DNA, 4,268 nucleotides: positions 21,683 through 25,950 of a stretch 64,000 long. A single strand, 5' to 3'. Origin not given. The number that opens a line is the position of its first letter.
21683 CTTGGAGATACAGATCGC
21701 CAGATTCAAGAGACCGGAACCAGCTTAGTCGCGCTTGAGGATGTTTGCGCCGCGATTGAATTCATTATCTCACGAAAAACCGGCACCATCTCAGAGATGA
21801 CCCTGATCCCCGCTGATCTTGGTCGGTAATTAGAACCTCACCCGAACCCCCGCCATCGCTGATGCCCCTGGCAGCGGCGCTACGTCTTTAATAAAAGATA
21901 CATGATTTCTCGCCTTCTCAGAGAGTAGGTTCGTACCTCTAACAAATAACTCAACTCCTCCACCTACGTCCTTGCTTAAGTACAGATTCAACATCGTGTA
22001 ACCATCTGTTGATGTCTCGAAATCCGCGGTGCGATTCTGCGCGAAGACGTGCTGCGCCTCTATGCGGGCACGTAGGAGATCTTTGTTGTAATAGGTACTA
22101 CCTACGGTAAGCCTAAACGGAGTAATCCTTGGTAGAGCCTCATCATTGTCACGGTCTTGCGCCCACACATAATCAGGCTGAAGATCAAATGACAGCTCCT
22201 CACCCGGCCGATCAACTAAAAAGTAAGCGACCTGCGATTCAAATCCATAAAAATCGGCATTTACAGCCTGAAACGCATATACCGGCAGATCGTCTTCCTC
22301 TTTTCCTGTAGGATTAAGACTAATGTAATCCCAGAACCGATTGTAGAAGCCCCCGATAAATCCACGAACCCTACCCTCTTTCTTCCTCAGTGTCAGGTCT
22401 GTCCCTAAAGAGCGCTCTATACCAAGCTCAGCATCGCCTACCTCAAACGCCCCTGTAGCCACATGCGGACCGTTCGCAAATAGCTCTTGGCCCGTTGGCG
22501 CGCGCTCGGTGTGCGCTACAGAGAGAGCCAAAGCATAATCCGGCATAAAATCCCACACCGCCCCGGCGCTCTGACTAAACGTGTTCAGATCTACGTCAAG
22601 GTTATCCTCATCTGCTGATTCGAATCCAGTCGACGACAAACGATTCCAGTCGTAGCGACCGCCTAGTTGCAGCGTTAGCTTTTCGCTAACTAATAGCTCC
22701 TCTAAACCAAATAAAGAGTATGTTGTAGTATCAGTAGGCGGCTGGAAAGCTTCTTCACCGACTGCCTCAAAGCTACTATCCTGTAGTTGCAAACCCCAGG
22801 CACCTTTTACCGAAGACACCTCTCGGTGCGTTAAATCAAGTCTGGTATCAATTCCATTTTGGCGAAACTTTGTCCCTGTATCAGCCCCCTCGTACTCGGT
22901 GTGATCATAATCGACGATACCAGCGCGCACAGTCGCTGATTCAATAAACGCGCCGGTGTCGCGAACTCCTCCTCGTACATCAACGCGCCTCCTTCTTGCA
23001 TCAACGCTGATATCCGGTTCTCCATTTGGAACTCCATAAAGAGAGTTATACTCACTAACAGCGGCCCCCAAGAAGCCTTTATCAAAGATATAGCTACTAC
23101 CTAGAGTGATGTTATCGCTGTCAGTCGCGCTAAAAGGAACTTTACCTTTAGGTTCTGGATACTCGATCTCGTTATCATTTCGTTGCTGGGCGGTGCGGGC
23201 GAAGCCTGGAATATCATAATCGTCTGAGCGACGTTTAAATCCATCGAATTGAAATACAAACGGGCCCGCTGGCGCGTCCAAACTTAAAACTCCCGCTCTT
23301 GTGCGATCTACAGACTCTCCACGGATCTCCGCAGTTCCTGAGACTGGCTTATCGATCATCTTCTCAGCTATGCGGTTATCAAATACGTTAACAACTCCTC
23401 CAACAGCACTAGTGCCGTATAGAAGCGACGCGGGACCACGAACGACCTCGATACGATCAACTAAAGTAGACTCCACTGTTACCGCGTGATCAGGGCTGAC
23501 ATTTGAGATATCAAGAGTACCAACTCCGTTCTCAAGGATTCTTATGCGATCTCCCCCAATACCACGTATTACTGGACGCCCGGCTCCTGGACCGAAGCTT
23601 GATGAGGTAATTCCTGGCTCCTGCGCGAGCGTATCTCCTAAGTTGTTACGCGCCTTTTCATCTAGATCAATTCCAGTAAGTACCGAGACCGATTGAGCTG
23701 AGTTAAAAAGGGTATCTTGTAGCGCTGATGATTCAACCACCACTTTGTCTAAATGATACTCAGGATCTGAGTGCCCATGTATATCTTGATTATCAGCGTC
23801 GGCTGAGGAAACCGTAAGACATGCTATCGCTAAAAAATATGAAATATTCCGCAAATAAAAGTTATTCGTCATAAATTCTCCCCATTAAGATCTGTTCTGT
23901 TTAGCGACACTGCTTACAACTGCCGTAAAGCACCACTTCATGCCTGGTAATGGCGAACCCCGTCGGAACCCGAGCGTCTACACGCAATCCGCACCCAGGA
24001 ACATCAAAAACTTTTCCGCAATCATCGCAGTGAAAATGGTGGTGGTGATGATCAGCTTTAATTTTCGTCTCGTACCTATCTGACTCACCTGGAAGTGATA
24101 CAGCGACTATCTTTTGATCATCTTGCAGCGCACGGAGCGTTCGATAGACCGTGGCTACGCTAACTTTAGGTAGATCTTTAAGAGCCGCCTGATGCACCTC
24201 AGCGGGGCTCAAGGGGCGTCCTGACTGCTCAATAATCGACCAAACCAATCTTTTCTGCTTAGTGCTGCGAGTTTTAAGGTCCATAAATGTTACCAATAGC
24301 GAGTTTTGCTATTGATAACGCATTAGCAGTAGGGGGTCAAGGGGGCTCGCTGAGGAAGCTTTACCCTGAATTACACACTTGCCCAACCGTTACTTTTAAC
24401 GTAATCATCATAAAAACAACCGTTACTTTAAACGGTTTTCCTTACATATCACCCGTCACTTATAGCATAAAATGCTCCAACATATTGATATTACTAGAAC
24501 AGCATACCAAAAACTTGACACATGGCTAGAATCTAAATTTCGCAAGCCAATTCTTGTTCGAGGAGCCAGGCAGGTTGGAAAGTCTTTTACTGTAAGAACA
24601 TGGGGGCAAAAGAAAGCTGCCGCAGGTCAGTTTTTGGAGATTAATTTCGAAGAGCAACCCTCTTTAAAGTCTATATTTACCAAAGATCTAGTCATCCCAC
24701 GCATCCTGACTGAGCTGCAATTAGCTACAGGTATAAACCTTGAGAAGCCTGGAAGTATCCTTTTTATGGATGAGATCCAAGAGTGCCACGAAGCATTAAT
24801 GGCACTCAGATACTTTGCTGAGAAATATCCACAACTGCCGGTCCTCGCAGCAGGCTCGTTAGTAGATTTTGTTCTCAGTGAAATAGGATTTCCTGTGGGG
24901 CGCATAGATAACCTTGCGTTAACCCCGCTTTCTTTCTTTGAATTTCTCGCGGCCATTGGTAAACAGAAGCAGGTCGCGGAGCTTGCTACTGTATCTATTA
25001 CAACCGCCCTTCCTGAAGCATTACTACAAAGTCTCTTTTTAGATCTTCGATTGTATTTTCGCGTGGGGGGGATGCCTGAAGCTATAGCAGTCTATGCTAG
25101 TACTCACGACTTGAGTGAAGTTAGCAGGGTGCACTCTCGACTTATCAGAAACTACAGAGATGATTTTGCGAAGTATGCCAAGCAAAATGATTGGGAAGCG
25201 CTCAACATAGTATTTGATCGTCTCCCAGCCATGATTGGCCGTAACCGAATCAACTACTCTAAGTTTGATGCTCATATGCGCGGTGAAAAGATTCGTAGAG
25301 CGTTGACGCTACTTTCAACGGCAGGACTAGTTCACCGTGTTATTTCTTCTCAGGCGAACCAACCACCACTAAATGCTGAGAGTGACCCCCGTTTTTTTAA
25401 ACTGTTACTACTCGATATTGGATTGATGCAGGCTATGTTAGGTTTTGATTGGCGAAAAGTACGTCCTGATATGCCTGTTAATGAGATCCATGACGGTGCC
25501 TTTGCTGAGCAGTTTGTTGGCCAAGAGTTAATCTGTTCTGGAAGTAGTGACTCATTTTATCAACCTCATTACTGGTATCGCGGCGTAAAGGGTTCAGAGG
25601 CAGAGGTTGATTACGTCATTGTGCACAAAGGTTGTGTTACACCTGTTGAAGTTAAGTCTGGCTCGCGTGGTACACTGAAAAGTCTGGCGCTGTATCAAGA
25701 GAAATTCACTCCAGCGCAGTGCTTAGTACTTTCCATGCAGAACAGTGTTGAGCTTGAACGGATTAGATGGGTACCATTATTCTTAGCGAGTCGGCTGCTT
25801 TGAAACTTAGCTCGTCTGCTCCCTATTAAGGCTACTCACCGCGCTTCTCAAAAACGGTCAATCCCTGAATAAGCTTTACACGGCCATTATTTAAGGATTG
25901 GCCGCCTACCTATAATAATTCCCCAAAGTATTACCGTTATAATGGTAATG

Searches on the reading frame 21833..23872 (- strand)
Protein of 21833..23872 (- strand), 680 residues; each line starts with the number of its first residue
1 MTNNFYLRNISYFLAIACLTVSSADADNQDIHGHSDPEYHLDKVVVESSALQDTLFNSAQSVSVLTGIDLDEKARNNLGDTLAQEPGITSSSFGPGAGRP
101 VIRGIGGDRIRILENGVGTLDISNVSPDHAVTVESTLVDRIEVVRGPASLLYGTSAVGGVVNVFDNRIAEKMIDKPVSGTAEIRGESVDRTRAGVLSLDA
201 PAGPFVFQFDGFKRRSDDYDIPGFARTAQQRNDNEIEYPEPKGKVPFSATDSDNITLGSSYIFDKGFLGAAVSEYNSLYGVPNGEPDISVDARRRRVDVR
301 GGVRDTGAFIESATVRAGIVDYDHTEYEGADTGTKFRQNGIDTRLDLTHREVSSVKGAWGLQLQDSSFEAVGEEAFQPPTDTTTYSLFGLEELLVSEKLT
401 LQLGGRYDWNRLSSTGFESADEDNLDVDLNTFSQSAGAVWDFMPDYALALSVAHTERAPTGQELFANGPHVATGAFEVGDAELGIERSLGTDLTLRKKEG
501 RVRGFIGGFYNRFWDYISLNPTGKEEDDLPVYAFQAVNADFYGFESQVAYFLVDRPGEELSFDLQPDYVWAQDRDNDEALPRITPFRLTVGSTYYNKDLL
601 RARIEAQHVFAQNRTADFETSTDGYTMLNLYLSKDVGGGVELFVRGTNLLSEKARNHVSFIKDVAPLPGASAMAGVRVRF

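Call 72: search_protein_families(library=pfam, proteins=[window:21833-23872:-], max_evalue=0.00001)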
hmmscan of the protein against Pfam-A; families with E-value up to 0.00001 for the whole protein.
window:21833-23872:- (680 aa): 2 families
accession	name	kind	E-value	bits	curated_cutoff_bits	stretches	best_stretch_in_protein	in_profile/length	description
PF00593.30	TonB_dep_Rec_b-barrel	-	5.9e-34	119.1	27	1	217-649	26-436/436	TonB dependent receptor-like, beta-barrel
PF07715.20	Plug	-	2.1e-21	76.9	23.9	1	56-160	3-107/107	TonB-dependent Receptor Plug Domain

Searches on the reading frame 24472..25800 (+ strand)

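Call 72: search_protein_families(library=pfam, proteins=[window:24472-25800:+], max_evalue=0.00001)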
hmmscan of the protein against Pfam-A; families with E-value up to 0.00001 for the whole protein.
window:24472-25800:+ (443 aa): 2 families
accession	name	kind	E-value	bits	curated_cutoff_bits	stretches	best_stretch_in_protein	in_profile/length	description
PF13635.12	DUF4143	-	5.7e-24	85.1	28.1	1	230-397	2-160/160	Domain of unknown function (DUF4143)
PF13173.12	AAA_14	-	6.4e-22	78.4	27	1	24-159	2-129/129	AAA domain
